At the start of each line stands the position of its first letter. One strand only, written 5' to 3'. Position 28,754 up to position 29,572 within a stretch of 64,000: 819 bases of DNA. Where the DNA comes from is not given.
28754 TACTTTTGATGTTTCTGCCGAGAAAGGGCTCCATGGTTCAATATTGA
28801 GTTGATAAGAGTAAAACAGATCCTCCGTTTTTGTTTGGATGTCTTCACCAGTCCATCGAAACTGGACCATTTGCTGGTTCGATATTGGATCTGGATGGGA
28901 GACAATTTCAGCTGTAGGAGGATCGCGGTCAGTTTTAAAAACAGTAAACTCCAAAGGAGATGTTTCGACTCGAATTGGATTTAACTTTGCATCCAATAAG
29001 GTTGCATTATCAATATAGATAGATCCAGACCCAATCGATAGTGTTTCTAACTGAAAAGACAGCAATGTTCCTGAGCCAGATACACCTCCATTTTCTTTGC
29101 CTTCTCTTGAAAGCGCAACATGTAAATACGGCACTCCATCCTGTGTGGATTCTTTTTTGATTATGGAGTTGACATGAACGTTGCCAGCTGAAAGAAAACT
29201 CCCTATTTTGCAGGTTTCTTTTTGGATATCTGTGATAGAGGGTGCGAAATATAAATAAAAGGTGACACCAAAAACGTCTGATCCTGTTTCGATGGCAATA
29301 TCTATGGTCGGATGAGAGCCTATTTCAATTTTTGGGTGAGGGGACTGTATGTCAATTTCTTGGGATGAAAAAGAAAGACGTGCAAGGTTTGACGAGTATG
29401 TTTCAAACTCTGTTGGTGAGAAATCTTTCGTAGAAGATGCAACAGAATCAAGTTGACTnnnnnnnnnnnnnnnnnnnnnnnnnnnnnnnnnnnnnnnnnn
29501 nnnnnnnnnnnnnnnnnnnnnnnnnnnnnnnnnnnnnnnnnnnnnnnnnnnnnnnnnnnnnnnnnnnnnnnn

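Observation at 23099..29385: Cohesin-like and dockerin modules on non-cellulosomal proteins: a possible self-assembling surface complex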

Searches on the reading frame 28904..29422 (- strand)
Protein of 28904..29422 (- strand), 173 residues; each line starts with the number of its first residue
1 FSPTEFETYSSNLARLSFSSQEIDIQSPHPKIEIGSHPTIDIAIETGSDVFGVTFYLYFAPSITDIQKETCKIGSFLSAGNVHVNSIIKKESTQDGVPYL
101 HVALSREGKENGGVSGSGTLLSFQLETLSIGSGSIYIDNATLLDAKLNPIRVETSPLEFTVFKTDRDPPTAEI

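Call 9: search_solved_structures(query=window:28904-29422:-, max_evalue=10, show_alignments=3)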
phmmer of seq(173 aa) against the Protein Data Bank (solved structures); distinct sequences matched with E-value up to 10: 0.

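Call 14: find_homologous_proteins(query=window:28904-29422:-, max_evalue=0.001)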
Query seq(173 aa): 57 candidates shared short words with the query, none scored E <= 0.001.

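Call 15: search_protein_families(library=pfam, proteins=[window:28904-29422:-], max_evalue=10)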
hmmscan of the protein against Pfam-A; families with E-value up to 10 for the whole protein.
seq(173 aa): 0 families

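Call 23: search_protein_representatives(protein=window:28928-29389:-)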
Query: 154 residues. Proteins with E-value up to 0.001 (for the whole library): 108; up to 1e-10: 7; up to 1e-30: 1. The best 108 are listed.
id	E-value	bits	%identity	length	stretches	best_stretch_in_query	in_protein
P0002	2.8e-67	241.7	71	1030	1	1-154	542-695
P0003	1.1e-15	74.4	27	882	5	27-149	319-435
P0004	2.9e-13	66.5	26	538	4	27-142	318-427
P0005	6.3e-13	65.4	27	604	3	27-142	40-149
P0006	6.7e-13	65.4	29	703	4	22-146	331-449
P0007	4.2e-12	62.8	31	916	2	19-150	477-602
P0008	2.6e-11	60.2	37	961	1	28-145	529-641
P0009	5.7e-10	55.9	30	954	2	10-129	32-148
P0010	6.6e-10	55.6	32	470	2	9-136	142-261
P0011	1.4e-09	54.6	33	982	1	20-154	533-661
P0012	2.9e-09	53.6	28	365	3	24-139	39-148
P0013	1.3e-08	51.4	23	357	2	18-134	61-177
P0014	1.7e-08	51.1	25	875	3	7-134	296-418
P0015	7.5e-08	49.0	24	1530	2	20-147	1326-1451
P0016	1.5e-07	48.0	27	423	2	28-148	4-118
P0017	4.5e-07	46.5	31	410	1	11-143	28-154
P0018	4.8e-07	46.4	32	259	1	16-141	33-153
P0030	2.2e-06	44.2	31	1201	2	12-134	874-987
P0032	4.1e-06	43.3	32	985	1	29-151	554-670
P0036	8.0e-06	42.4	30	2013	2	34-141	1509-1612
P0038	1.1e-05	41.9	32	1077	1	15-150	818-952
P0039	1.2e-05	41.8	30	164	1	9-145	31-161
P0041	1.6e-05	41.5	29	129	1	24-144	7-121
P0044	3.0e-05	40.5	35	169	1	23-135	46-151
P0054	7.3e-05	39.3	33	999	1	22-144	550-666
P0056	7.7e-05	39.2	27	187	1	7-141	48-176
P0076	2.2e-04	37.7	28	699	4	23-139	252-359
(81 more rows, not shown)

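Call 27: search_protein_families(library=pfam, alignment_id=A1, max_evalue=0.001)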
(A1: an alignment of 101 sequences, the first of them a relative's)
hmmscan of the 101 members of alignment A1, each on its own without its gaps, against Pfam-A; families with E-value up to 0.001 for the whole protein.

A. member 1, P0002 (1030 aa): 5 families
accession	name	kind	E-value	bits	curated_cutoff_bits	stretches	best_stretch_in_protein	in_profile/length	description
PF08486.15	SpoIID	-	1e-27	97.1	23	1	221-312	3-97/97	Stage II sporulation protein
PF07833.16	Cu_amine_oxidN1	-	2e-25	89.3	24.2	1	885-997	1-108/108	Copper amine oxidase N-terminal domain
PF09136.16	Glucodextran_B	-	1.5e-08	34.8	27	1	801-866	13-80/83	Glucodextranase, domain B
PF19077.6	Big_13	-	3.7e-05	24.6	27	0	705-788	18-102/102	Bacterial Ig-like domain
PF07495.19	Y_Y_Y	-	0.00035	20.9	26.6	0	730-785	6-63/65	Y_Y_Y domain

B. families by the number of members that match (of 101 scanned): 75 families (the first 25 are shown)
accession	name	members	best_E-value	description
PF00963.24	Cohesin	92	1.4e-47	Cohesin domain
PF00404.24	Dockerin_1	14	6.8e-15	Dockerin type I domain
PF13620.12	CarboxypepD_reg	10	2.2e-12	Carboxypeptidase regulatory-like domain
PF17210.9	SdrD_B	8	5.8e-12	SdrD B-like domain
PF07833.16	Cu_amine_oxidN1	7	6.1e-35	Copper amine oxidase N-terminal domain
PF09136.16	Glucodextran_B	6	9.8e-21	Glucodextranase, domain B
PF13715.12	CarbopepD_reg_2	6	1.3e-08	CarboxypepD_reg-like domain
PF18962.6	Por_Secre_tail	6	1.2e-07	Secretion system C-terminal sorting domain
PF19077.6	Big_13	6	3.7e-05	Bacterial Ig-like domain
PF08486.15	SpoIID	5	2.7e-28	Stage II sporulation protein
PF07495.19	Y_Y_Y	5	8.7e-08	Y_Y_Y domain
PF00263.26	Secretin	4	2.4e-40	Bacterial type II and III secretion system protein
PF00041.27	fn3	4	7.3e-08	Fibronectin type III domain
PF07589.16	PEP-CTERM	4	3.2e-07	PEP-CTERM motif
PF17802.7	SpaA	4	6.3e-06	Prealbumin-like fold domain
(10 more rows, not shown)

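Call 28: search_protein_families(library=pfam, proteins=[P0008, P0011, P0032, P0054, P0003, P0007, P0017, P0039, P0041, P0044], max_evalue=0.001)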
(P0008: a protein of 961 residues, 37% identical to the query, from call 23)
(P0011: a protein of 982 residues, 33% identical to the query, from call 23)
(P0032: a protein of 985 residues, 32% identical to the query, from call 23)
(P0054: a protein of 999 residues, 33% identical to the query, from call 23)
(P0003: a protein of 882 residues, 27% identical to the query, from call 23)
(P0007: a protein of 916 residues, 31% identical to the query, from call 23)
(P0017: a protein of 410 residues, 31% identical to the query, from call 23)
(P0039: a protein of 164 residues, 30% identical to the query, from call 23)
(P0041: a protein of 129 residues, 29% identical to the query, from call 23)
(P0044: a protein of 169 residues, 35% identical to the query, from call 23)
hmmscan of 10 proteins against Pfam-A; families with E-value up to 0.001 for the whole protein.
P0008 (961 aa): 4 families
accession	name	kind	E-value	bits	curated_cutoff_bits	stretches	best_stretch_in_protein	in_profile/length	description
PF07833.16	Cu_amine_oxidN1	-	4.1e-31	107.6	24.2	2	814-883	40-106/108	Copper amine oxidase N-terminal domain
PF08486.15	SpoIID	-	1.2e-27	96.8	23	1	204-295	2-97/97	Stage II sporulation protein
PF09136.16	Glucodextran_B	-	4.2e-09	36.6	27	1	746-821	1-80/83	Glucodextranase, domain B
PF07495.19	Y_Y_Y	-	0.00014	22.1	26.6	0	682-741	3-64/65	Y_Y_Y domain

P0011 (982 aa): 4 families
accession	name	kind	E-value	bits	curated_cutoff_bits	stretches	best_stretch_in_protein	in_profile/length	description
PF07833.16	Cu_amine_oxidN1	-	8.8e-33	112.9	24.2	2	836-896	48-108/108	Copper amine oxidase N-terminal domain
PF08486.15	SpoIID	-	2.2e-22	79.9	23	1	219-309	2-96/97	Stage II sporulation protein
PF09136.16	Glucodextran_B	-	3.2e-09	37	27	1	760-834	4-82/83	Glucodextranase, domain B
PF19077.6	Big_13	-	0.00018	22.4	27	0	721-754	70-102/102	Bacterial Ig-like domain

P0032 (985 aa): 4 families
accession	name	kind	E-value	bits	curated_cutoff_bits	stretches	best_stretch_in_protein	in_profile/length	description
PF07833.16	Cu_amine_oxidN1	-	6.1e-35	119.9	24.2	2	849-907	49-107/108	Copper amine oxidase N-terminal domain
PF08486.15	SpoIID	-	2.7e-28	98.9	23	1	225-315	3-97/97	Stage II sporulation protein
PF07495.19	Y_Y_Y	-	1.8e-05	25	26.6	1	706-756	4-56/65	Y_Y_Y domain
PF19077.6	Big_13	-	0.00076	20.4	27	0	686-765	21-101/102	Bacterial Ig-like domain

P0054 (999 aa): 6 families
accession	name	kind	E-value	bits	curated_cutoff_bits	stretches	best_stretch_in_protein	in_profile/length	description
PF07833.16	Cu_amine_oxidN1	-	9.8e-28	96.7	24.2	2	851-911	48-108/108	Copper amine oxidase N-terminal domain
PF08486.15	SpoIID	-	2.1e-24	86.4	23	1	234-323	3-96/97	Stage II sporulation protein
PF09136.16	Glucodextran_B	-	5.1e-08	33.2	27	1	783-848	14-81/83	Glucodextranase, domain B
PF07495.19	Y_Y_Y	-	7.3e-05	23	26.6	1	706-756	1-53/65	Y_Y_Y domain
PF00963.24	Cohesin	-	0.00011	22.8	24.1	1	550-672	11-139/139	Cohesin domain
PF19077.6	Big_13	-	0.00073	20.4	27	0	703-769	33-102/102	Bacterial Ig-like domain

P0003 (882 aa): 7 families
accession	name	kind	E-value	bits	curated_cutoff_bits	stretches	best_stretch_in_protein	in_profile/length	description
PF00963.24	Cohesin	-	8e-46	156.1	24.1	5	316-436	13-139/139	Cohesin domain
PF13620.12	CarboxypepD_reg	-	2.2e-12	47.6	32.3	1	716-796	2-81/82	Carboxypeptidase regulatory-like domain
PF13715.12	CarbopepD_reg_2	-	3.7e-07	30.5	32.2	1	716-799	1-79/88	CarboxypepD_reg-like domain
PF17210.9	SdrD_B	-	6.1e-07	30.1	29.7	1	727-772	22-68/112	SdrD B-like domain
PF18962.6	Por_Secre_tail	-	1.5e-05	25.6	27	1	802-876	1-73/75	Secretion system C-terminal sorting domain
PF17802.7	SpaA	-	6.7e-05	23.4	23.1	1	719-767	4-57/91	Prealbumin-like fold domain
PF13585.12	CHU_C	-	0.00033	21.2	27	0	824-876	28-82/86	CHU_C Type IX secretion signal domain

P0007 (916 aa): 1 family
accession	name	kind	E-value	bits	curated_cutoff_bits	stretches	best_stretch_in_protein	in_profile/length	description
PF00963.24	Cohesin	-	5.3e-28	98.4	24.1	2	614-744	5-139/139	Cohesin domain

P0017 (410 aa): 6 families
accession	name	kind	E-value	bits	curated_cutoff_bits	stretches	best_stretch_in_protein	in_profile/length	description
PF17963.7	Big_9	-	2e-09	38.7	23.6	1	172-241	10-84/89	Bacterial Ig domain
PF00963.24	Cohesin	-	5.9e-09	36.7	24.1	1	37-161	9-139/139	Cohesin domain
PF18911.6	PKD_4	-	7.7e-09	35.9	27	0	162-242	1-79/85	PKD domain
PF05345.18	He_PIG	-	3.5e-07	31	24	1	169-247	7-96/96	Putative Ig domain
PF00801.26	PKD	-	0.00018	21.9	23.5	0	270-329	14-72/80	PKD domain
PF17892.7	Cadherin_5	-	0.00031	20.9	26.5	0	173-244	22-95/98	Cadherin-like domain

P0039 (164 aa): 1 family
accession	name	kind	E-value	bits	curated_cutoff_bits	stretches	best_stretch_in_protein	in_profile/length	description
PF00963.24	Cohesin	-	3.1e-10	40.9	24.1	1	45-149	12-121/139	Cohesin domain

P0041 (129 aa): 1 family
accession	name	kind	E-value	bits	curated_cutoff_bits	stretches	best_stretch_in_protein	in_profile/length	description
PF00963.24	Cohesin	-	2.4e-09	38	24.1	1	5-105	11-113/139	Cohesin domain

P0044 (169 aa): 1 family
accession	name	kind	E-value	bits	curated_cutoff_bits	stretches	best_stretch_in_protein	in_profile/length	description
PF00963.24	Cohesin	-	9.2e-06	26.3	24.1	1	39-151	5-123/139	Cohesin domain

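Call 32: search_solved_structures(query=A2, max_evalue=0.01, show_alignments=1)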
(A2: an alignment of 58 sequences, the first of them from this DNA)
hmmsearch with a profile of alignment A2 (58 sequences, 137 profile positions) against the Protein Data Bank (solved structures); distinct sequences matched with E-value up to 0.01: 36.
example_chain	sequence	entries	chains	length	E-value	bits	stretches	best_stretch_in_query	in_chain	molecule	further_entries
3l8q_A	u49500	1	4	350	3.9e-17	65.4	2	3-119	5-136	Cellulosomal scaffoldin adaptor protein B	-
1zv9_A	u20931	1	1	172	4.3e-10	42.6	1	3-119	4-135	Cellulosomal scaffoldin adaptor protein B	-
1qzn_A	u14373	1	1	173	4.4e-10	42.6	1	3-119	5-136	cellulosomal scaffoldin adaptor protein B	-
3f2l_A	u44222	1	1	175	4.6e-10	42.5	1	3-119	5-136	Cellulosomal scaffoldin adaptor protein B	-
3bwz_A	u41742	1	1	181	5.2e-10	42.4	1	3-119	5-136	Cellulosomal scaffoldin adaptor protein B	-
2xdh_A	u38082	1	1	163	4.3e-09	39.4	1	7-105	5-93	COHESIN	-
5g5d_A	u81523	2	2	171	4.9e-08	36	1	3-118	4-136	CELLULOSOME ANCHORING PROTEIN COHESIN REGION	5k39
6kgc_A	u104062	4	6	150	1.1e-07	34.9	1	2-137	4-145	Probably cellulosomal scaffolding protein, secreted cellulose-binding and cohesin domain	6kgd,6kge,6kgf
1g1k_A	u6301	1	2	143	1.1e-07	34.8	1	4-136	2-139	SCAFFOLDING PROTEIN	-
6kg8_A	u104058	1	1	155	1.2e-07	34.7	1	2-137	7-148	Probably cellulosomal scaffolding protein, secreted cellulose-binding and cohesin domain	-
2vn5_A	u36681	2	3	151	1.2e-07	34.7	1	4-136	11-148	SCAFFOLDING PROTEIN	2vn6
4u3s_A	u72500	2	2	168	3.4e-07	33.2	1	6-114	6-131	Cellulosomal scaffoldin adaptor protein B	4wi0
3fnk_A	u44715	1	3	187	4.2e-07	32.9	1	11-117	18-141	Cellulosomal scaffoldin adaptor protein B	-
4ums_A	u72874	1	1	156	4.8e-07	32.8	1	6-137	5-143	CELLULOSOMAL ANCHORING SCAFFOLDIN B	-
3ghp_A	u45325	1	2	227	6.3e-07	32.4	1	11-117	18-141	Cellulosomal scaffoldin adaptor protein B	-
5lxv_A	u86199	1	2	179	3.5e-06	30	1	3-105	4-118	Scaffoldin C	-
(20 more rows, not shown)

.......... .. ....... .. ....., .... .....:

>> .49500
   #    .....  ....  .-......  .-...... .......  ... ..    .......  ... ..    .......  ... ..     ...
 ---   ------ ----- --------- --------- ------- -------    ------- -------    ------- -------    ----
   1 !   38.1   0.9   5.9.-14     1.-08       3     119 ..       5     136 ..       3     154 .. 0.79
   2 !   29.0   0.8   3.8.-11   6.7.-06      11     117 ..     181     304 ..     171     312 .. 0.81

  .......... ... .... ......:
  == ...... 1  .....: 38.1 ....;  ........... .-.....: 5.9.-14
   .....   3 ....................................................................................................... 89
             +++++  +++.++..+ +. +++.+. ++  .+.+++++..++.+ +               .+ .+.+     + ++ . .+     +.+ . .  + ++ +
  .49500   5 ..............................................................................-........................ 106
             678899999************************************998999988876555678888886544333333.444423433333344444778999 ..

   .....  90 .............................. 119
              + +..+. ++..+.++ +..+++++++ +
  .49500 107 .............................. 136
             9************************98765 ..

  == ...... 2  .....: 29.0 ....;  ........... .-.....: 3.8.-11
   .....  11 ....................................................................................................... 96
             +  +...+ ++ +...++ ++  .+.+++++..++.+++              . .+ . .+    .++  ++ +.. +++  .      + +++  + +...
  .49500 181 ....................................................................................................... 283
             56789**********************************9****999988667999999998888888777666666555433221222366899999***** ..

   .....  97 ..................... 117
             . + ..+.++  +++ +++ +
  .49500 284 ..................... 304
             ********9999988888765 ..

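Call 35: find_encoding_contigs(protein=P0002, flank=10000, max_places=4)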
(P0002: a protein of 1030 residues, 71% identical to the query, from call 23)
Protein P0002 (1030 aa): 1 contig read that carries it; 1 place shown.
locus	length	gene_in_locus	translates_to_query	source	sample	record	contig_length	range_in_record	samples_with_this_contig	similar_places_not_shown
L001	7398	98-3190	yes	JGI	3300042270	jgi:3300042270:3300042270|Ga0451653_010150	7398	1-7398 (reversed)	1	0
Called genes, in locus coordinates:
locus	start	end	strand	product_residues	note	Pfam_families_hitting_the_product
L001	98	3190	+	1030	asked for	PF08486:SpoIID, PF09136:Glucodextran_B (weak), PF07833:Cu_amine_oxidN1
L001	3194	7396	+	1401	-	?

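Call 36: predict_structure(alignment_id=A2)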
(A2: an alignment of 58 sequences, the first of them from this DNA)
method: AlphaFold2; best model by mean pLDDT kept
length: 154 residues; sequences in the alignment: 58
mean_pLDDT: 96.4   pTM: 0.88
mean pLDDT of the five models: 96.4, 95.8, 95.6, 95.6, 92.6
residues with pLDDT >= 90: 143; 70-90: 11; 50-70: 0; < 50: 0
segments of 3 or more residues with pLDDT < 50: none
pLDDT, mean of each block of 10 residues (from residue 1): 91 89 97 98 98 97 97 98 98 95 98 98 98 97 97 94
secondary structure, 60 per line:
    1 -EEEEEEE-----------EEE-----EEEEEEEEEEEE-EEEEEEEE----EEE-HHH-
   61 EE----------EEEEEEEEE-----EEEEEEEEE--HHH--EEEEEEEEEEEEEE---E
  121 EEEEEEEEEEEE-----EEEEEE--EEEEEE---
elements in order: E2-8 E20-22 E28-39 E41-48 E53-55 E73-81 E87-95 E103-116 E120-132 E138-143 E146-151

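Call 39: fold_search(model_id=the predicted structure, library=pdb)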
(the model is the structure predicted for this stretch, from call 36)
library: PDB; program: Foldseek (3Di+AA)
matches with E <= 10: 1877; with E <= 0.001: 141
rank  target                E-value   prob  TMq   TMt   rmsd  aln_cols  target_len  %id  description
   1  2xdh                  3.0e-10  1.00  0.69  0.77   3.4       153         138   15  Non-cellulosomal cohesin from the hyperthermophilic archaeon Archaeoglobus fulgidus (released 2010-05-26)
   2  4dh2_A                7.5e-10  1.00  0.71  0.69   3.7       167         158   11  Crystal structure of Coh-OlpC(Cthe_0452)-Doc435(Cthe_0435) complex: A novel type I Cohesin-Dockerin complex from Clost (released 2012-11-28)
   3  4dh2_C                1.2e-09  1.00  0.70  0.69   3.7       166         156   11  Crystal structure of Coh-OlpC(Cthe_0452)-Doc435(Cthe_0435) complex: A novel type I Cohesin-Dockerin complex from Clost (released 2012-11-28)
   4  6kgc_A                2.2e-09  1.00  0.74  0.79   3.4       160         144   12  Crystal structure of CaDoc0917(R49D)-CaCohA2 complex at pH 5.4 (released 2020-07-08)
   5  2jh2_A                2.3e-09  1.00  0.65  0.74   3.8       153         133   11  X-ray crystal structure of a cohesin-like module from Clostridium perfringens (released 2007-11-06)
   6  5lxv_A                2.6e-09  1.00  0.67  0.61   4.6       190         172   12  Crystal structure of Ruminococcus flavefaciens scaffoldin C cohesin in complex with a dockerin from an uncharacterized (released 2016-10-19)
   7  2jh2_B                3.1e-09  1.00  0.67  0.75   3.7       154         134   12  X-ray crystal structure of a cohesin-like module from Clostridium perfringens (released 2007-11-06)
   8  5nrm_A                3.7e-09  1.00  0.72  0.78   3.4       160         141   17  Crystal structure of the sixth cohesin from Acetivibrio cellulolyticus' scaffoldin B in complex with Cel5 dockerin S51 (released 2018-01-31)
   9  6kgf_A                4.1e-09  1.00  0.73  0.78   3.5       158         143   12  Crystal structure of CaDoc0917(R16D)-CaCohA2 complex at pH 8.2 (released 2020-07-08)
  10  6kgf_C                4.6e-09  1.00  0.69  0.72   4.0       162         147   11  Crystal structure of CaDoc0917(R16D)-CaCohA2 complex at pH 8.2 (released 2020-07-08)
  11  6kgd_A                6.4e-09  1.00  0.72  0.75   3.8       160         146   11  Crystal structure of CaDoc0917(R49D)-CaCohA2 complex at pH 8.0 (released 2020-07-08)
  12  5lxv_C                6.8e-09  1.00  0.66  0.60   4.6       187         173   12  Crystal structure of Ruminococcus flavefaciens scaffoldin C cohesin in complex with a dockerin from an uncharacterized (released 2016-10-19)
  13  1qzn                  8.1e-09  1.00  0.71  0.65   4.1       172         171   11  Crystal Structure Analysis of a type II cohesin domain from the cellulosome of Acetivibrio cellulolyticus (released 2004-09-21)
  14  6kge_A                1.0e-08  1.00  0.72  0.77   3.5       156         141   12  Crystal structure of CaDoc0917(R16D)-CaCohA2 complex at pH 5.5 (released 2020-07-08)
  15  2w1n                  1.6e-08  1.00  0.65  0.46   3.9       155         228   10  cohesin and fibronectin type-III double module construct from the Clostridium perfringens glycoside hydrolase GH84C (released 2009-02-03)
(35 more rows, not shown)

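Call 80: list_cluster_members(proteins=[P0002, P0008, P0011, P0032, P0054, P0015, P0030, P0036, P0038, P0076])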
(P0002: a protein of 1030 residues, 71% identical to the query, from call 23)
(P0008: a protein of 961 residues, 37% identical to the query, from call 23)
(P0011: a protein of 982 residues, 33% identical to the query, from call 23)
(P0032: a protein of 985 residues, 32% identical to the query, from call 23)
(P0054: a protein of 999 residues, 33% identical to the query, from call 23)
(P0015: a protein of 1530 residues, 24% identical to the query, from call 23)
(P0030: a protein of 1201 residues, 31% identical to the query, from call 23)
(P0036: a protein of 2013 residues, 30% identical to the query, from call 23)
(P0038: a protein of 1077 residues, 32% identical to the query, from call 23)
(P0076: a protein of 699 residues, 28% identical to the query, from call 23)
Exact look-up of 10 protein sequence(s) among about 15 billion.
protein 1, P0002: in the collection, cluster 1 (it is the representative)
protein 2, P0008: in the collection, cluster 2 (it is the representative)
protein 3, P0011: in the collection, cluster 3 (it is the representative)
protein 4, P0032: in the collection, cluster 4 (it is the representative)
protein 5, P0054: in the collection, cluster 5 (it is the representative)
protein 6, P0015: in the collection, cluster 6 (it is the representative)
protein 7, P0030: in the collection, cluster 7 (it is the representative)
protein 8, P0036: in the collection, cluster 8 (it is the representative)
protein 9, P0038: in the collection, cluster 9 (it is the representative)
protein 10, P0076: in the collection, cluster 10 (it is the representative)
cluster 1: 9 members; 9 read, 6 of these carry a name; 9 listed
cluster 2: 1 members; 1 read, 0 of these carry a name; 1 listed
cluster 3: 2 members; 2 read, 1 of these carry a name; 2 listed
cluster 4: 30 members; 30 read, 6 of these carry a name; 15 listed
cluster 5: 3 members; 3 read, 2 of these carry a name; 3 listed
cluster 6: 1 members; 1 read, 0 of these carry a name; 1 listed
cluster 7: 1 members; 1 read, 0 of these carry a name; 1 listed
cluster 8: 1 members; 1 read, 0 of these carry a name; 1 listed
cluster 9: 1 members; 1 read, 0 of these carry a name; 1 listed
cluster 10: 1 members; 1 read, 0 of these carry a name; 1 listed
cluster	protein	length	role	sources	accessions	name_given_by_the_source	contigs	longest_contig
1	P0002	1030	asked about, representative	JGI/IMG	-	stage II sporulation protein D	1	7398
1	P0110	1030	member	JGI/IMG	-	stage II sporulation protein D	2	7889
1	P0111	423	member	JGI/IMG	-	hypothetical protein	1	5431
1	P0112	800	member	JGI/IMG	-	stage II sporulation protein D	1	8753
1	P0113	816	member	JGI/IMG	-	stage II sporulation protein D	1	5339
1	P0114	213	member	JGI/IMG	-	hypothetical protein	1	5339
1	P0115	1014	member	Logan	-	-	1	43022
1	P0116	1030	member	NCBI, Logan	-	-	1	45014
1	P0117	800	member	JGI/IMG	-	-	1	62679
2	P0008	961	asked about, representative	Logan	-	-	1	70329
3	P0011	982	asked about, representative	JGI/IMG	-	-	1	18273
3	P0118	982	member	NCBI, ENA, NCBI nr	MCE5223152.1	SpoIID/LytB domain-containing protein [bacterium]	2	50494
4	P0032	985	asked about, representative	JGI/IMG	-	-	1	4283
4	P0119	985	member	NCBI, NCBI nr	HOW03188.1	MAG TPA: SpoIID/LytB domain-containing protein [Caldisericia bacterium] | SpoIID/LytB domain-containing protein [Caldisericia bacterium]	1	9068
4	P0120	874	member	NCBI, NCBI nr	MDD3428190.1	MAG: SpoIID/LytB domain-containing protein, partial [Caldisericia bacterium] | SpoIID/LytB domain-containing protein [Caldisericia bacterium]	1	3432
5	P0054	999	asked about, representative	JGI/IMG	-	stage II sporulation protein D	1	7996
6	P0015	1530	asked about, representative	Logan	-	-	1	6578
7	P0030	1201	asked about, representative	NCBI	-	-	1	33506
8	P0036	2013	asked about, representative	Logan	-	-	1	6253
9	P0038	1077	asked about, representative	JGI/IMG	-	-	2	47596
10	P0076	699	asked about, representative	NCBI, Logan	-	-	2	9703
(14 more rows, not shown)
